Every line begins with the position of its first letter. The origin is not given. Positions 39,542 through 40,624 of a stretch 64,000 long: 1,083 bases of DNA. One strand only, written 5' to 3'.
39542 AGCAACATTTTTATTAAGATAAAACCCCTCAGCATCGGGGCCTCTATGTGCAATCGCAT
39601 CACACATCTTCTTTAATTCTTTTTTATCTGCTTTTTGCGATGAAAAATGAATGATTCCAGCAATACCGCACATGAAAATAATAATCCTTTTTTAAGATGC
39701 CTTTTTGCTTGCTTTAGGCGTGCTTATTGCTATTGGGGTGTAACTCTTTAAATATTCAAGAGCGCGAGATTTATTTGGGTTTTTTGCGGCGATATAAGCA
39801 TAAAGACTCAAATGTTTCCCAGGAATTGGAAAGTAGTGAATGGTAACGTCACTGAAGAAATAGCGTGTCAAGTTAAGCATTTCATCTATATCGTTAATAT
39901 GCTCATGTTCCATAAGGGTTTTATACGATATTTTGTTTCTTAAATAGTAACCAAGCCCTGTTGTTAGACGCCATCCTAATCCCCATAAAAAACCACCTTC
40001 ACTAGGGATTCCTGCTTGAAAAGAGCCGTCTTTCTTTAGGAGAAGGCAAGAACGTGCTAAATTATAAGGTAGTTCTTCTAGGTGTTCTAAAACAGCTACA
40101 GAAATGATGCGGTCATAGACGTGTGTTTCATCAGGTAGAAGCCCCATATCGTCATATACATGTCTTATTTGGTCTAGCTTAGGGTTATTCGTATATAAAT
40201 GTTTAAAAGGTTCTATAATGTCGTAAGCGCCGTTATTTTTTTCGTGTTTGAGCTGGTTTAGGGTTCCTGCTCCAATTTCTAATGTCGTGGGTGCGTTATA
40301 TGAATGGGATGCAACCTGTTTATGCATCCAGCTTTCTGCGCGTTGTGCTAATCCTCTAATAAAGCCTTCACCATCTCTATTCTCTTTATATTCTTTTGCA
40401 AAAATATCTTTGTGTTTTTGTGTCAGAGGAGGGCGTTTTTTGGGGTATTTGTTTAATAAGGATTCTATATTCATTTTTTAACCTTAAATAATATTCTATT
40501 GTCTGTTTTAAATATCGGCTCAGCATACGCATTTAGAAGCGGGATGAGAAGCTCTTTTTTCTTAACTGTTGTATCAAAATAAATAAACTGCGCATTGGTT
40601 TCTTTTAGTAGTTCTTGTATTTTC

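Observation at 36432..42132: Five-gene Arn/Gtr-like envelope glycan-modification cluster with embedded amidotransferase and methyltransferase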

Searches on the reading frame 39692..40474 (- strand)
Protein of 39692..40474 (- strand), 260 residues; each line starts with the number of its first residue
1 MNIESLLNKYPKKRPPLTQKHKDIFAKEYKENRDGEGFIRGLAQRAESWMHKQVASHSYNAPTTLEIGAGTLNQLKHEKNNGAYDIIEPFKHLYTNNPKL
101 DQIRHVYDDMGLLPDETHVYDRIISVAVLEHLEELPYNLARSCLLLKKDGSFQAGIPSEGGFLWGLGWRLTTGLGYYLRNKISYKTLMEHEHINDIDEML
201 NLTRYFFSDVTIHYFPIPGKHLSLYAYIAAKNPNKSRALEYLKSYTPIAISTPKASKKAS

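Call 4: search_protein_families(library=pfam, proteins=[window:39692-40474:-], max_evalue=0.01)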
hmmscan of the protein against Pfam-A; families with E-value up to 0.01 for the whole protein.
window:39692-40474:- (260 aa): 0 families

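Call 5: search_protein_families(library=ncbifam, proteins=[window:39692-40474:-], max_evalue=0.01)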
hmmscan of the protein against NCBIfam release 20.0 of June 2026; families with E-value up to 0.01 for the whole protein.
window:39692-40474:- (260 aa): 0 families

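Call 31: search_protein_families(library=pfam, proteins=[window:39692-40474:-], max_evalue=10)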
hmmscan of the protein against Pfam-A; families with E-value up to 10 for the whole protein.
window:39692-40474:- (260 aa): 3 families
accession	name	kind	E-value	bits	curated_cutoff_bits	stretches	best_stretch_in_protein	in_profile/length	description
PF13489.12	Methyltransf_23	-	0.022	15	27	1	63-151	25-113/164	Methyltransferase domain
PF08242.18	Methyltransf_12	-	0.057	14.6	30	1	65-151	1-97/98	Methyltransferase domain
PF08241.18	Methyltransf_11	-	0.06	14.4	21.2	1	65-152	1-93/95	Methyltransferase domain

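Call 55: search_solved_structures(query=window:39692-40474:-, max_evalue=1)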
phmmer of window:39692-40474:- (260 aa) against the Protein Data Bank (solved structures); distinct sequences matched with E-value up to 1: 6.
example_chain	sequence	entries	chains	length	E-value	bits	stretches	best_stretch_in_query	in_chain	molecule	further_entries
4v7h_AT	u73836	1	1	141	0.85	12.1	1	44-99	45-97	s19e protein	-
7mpi_BT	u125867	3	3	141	0.86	12.1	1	44-99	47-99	40S ribosomal protein S19-A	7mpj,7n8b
4v92_BT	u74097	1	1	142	0.87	12.1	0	44-99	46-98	ES19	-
4u3m_C9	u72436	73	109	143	0.88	12.1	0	44-99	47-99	40S ribosomal protein S19-A | ES19 | Small ribosomal subunit protein eS19A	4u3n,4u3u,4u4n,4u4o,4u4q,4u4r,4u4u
7pzy_U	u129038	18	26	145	0.89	12.1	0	44-93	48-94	Ribosomal 40S subunit protein S19A | 40S ribosomal protein S19-A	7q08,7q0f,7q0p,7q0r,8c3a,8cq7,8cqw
3j6x_19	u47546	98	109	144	0.89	12.1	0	44-99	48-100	40S ribosomal protein S19 | 40S ribosomal protein rpS19 (S19e) | 40S ribosomal protein S19-A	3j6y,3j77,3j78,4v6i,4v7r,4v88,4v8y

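Call 56: find_homologous_proteins(query=window:39692-40474:-, max_evalue=0.001)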
Query window:39692-40474:- (260 aa): 1996 proteins with E <= 0.001 among 2320 candidates; the best 120 are listed.
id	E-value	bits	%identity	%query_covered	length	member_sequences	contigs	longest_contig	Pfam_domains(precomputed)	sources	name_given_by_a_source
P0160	6.6e-175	598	100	100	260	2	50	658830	-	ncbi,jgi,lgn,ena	-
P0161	2.0e-129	449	76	96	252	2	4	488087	-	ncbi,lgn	-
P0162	1.7e-121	423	72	100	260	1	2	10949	-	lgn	-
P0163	6.9e-96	339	60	95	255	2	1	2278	-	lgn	-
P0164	1.5e-93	331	61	96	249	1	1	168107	PF13489.13,PF08242.19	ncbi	-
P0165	2.7e-82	294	54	93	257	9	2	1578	-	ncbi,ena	-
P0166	5.7e-80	286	54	91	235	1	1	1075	PF13489.13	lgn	-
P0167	3.1e-78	281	54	95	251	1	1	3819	PF13489.13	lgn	-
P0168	7.3e-78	280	50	94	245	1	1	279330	-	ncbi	-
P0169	7.8e-78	279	54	93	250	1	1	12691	-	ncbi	-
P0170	1.3e-77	279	52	93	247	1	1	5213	PF13489.13,PF08241.19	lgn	-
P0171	1.5e-77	279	55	90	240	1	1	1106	PF13489.13,PF08242.19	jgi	-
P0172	3.2e-77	277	53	93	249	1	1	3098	PF13489.13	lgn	-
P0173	5.6e-77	277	52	94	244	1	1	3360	-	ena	-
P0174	9.4e-77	276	51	90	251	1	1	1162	-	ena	-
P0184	3.5e-75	271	51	93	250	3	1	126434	PF13489.13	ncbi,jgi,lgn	ncbi:MAG: hypothetical protein ABSD98_11125 [Candidatus Korobacteraceae bacterium]|jgi:hypothetical 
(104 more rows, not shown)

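Call 57: find_encoding_contigs(protein=P0184, flank=10000, max_places=3)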
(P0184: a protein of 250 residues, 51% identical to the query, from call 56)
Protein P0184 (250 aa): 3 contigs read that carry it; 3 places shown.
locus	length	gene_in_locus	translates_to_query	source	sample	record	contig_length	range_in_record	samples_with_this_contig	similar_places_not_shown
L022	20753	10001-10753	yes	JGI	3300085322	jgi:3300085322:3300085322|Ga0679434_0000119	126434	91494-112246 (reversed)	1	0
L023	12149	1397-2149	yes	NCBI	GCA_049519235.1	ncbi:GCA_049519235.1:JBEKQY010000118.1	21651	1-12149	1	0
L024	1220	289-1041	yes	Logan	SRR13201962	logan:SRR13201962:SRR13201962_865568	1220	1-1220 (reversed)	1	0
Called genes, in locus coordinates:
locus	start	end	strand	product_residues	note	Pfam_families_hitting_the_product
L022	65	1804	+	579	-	PF12801:Fer4_5, PF13484:Fer4_16 (faint), PF00037:Fer4 (weak), PF12838:Fer4_7 (weak), PF13187:Fer4_9 (weak), PF12838:Fer4_7 (weak), PF00037:Fer4 (weak), PF12797:Fer4_2 (weak), +3 more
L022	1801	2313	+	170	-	PF20244:DUF6599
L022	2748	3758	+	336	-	PF04015:DUF362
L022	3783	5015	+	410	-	PF04055:Radical_SAM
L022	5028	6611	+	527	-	PF01875:Memo, PF01871:AMMECR1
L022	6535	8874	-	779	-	PF01564:Spermine_synth, PF05175:MTS (weak)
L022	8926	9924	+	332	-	PF04015:DUF362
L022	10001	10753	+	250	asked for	PF13489:Methyltransf_23 (weak)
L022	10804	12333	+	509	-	-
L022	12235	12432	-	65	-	-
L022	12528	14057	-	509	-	-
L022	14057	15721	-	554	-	PF13424:TPR_12 (faint), PF00515:TPR_1 (faint), PF07719:TPR_2 (faint), PF13176:TPR_7 (faint)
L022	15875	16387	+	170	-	-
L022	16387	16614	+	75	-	-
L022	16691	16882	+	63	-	-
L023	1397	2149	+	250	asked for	PF13489:Methyltransf_23 (weak)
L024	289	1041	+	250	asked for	PF13489:Methyltransf_23 (weak)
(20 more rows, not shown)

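Call 67: predict_structure(alignment_id=A4)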
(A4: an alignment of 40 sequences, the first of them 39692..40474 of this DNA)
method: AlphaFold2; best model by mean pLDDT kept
length: 260 residues; sequences in the alignment: 40
mean_pLDDT: 90.8   pTM: 0.89
mean pLDDT of the five models: 90.8, 89.6, 89.4, 89.1, 88.8
residues with pLDDT >= 90: 200; 70-90: 40; 50-70: 13; < 50: 7
segments of 3 or more residues with pLDDT < 50: 254-260
pLDDT, mean of each block of 10 residues (from residue 1): 95 95 82 66 89 96 94 92 94 92 95 87 97 97 97 96 92 91 94 96 98 97 97 98 86 49
secondary structure, 60 per line:
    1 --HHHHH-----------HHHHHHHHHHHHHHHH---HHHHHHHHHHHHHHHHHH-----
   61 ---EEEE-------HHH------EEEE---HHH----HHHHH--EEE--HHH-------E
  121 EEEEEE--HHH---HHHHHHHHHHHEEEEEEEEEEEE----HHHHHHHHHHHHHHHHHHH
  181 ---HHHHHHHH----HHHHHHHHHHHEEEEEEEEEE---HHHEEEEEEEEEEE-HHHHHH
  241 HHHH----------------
elements in order: H3-7 H19-34 H38-55 E64-67 E84-87 H98-102 E105-107 E120-126 H135-145 E146-157 H162-180 H184-191 H196-206 E207-216 E223-233 H235-244

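Call 69: fold_search(model_id=the predicted structure, library=pdb)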
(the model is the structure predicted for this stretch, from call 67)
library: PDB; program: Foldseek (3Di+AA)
matches with E <= 10: 1572; with E <= 0.001: 1071
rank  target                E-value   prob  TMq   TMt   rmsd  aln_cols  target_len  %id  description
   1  3dtn_A                4.2e-10  1.00  0.46  0.53   7.4       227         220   17  Crystal structure of putative Methyltransferase-MM_2633 from Methanosarcina mazei . (released 2008-09-09)
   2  3dtn_B                3.5e-09  1.00  0.53  0.63   5.2       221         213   16  Crystal structure of putative Methyltransferase-MM_2633 from Methanosarcina mazei . (released 2008-09-09)
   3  5dm1                  6.1e-09  1.00  0.52  0.53   6.3       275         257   13  Crystal structure of the plantazolicin methyltransferase BpumL in complex with monoazolic desmethylPZN analog and SAH (released 2015-09-23)
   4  4kwc                  7.8e-09  1.00  0.52  0.53   6.5       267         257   13  Structure of the plantazolicin methyltransferase BpumL in complex with SAH (released 2013-07-24)
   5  3cc8                  9.4e-09  1.00  0.48  0.58   5.6       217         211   19  Crystal structure of a putative methyltransferase (bce_1332) from bacillus cereus atcc 10987 at 1.64 A resolution (released 2008-03-04)
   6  9fcu_A                1.6e-08  1.00  0.49  0.58   5.4       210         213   14  CysG(N-16)-H121A mutant in complex with SAH from Kitasatospora cystarginea (released 2024-08-21)
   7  9g0k_A                1.8e-08  1.00  0.49  0.58   5.4       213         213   15  CysG(N-16) in complex with SAH (metal free, cocrystallization in presence of EDTA) from Kitasatospora cystarginea (released 2024-07-17)
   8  8x8j_A                2.4e-08  1.00  0.44  0.48  13.7       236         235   12  The structure of AbBioc in complex with inhibitor sinefungin (released 2024-11-13)
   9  9fce_A                2.5e-08  1.00  0.51  0.62   5.2       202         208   16  BelI in complex with SAM from Streptomyces sp. UCK14 (released 2024-08-21)
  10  1vlm_B                2.5e-08  1.00  0.54  0.66   5.8       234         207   15  Crystal structure of SAM-dependent methyltransferase, possible histamine N-methyltransferase (TM1293) from Thermotoga  (released 2004-08-24)
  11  1vlm_A                2.9e-08  1.00  0.52  0.64   5.8       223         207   16  Crystal structure of SAM-dependent methyltransferase, possible histamine N-methyltransferase (TM1293) from Thermotoga  (released 2004-08-24)
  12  5dm4                  3.1e-08  1.00  0.53  0.53   6.0       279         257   15  Crystal structure of the plantazolicin methyltransferase BpumL in complex with pentazolic desmethylPZN analog and SAH (released 2015-09-23)
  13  9fce_B                3.5e-08  1.00  0.51  0.62   5.3       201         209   17  BelI in complex with SAM from Streptomyces sp. UCK14 (released 2024-08-21)
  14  4obw_B                3.7e-08  1.00  0.53  0.58   5.3       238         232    9  crystal structure of yeast Coq5 in the SAM bound form (released 2014-08-06)
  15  4kvz                  3.9e-08  1.00  0.49  0.48   7.2       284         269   11  Crystal structure of the plantazolicin methyltransferase BamL in complex with SAH (released 2013-07-24)
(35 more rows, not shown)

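Call 87: search_dna_similar(query=window:39692-40474:-, collection=plasmids, mode=protein, max_rows=10, max_evalue=1e-10)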
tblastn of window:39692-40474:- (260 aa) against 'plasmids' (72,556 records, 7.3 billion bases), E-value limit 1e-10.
No match.

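Call 88: find_related_loci(query=A4, collection=viral_contigs, flank=10000)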
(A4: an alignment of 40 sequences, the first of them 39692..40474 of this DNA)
Query A4 (260 aa) in viral_contigs; peptide patterns used: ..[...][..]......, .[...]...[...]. (x = any residue, [..] = any of these).
35 stretches matched a pattern, but none encodes a relative of the query by tblastn (E <= 1e-3).
